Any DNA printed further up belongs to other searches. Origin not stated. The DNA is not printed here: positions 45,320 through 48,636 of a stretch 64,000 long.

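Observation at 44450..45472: Non-coding tandem array of hairpin-bearing units with compensatory stem changes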

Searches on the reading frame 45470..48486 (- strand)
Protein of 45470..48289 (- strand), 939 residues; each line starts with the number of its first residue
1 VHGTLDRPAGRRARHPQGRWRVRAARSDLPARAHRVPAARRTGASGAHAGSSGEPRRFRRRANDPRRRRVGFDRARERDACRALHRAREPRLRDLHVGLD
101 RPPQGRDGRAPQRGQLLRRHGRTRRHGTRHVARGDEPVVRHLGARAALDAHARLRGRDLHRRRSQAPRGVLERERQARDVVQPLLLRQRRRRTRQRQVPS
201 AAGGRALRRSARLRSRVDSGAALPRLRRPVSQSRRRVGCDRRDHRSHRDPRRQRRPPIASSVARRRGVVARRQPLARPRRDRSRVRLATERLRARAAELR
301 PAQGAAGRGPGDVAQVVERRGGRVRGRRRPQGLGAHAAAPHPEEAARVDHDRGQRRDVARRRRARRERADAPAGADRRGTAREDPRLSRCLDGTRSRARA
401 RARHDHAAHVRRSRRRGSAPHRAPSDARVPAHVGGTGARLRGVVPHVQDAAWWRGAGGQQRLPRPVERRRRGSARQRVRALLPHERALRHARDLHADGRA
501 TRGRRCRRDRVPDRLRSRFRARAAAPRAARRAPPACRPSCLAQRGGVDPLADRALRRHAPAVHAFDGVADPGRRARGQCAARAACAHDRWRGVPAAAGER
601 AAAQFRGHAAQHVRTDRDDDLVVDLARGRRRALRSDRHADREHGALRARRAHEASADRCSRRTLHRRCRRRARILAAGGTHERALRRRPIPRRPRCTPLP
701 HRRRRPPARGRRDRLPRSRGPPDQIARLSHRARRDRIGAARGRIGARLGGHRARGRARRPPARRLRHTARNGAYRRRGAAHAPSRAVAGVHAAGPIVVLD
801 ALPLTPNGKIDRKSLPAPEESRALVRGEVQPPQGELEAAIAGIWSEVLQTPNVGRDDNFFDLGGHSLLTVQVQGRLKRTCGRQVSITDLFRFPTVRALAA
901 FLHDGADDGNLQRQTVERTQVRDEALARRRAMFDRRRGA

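Call 12: search_protein_families(library=pfam, proteins=[window:45470-48289:-], max_evalue=0.001)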
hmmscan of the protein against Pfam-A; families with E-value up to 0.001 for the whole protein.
window:45470-48289:- (939 aa): 1 family
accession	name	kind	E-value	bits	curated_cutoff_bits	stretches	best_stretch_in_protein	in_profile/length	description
PF00550.31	PP-binding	-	4.7e-15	56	20.8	1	839-902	2-67/67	Phosphopantetheine attachment site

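Call 46: search_protein_families(library=pfam, proteins=[window:45685-48486:-], max_evalue=0.00001)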
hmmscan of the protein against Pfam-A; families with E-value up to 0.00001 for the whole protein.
window:45685-48486:- (933 aa): 3 families
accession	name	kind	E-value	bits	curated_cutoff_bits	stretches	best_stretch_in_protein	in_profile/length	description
PF00501.34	AMP-binding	-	1.1e-93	314.6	29.9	2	22-234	6-246/384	AMP-binding enzyme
PF00296.26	Bac_luciferase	-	1.2e-51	176.4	27.9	1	255-574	13-314/314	Luciferase-like monooxygenase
PF13193.12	AMP-binding_C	-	1.2e-06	29.8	24.5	0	800-858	1-59/76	AMP-binding enzyme C-terminal domain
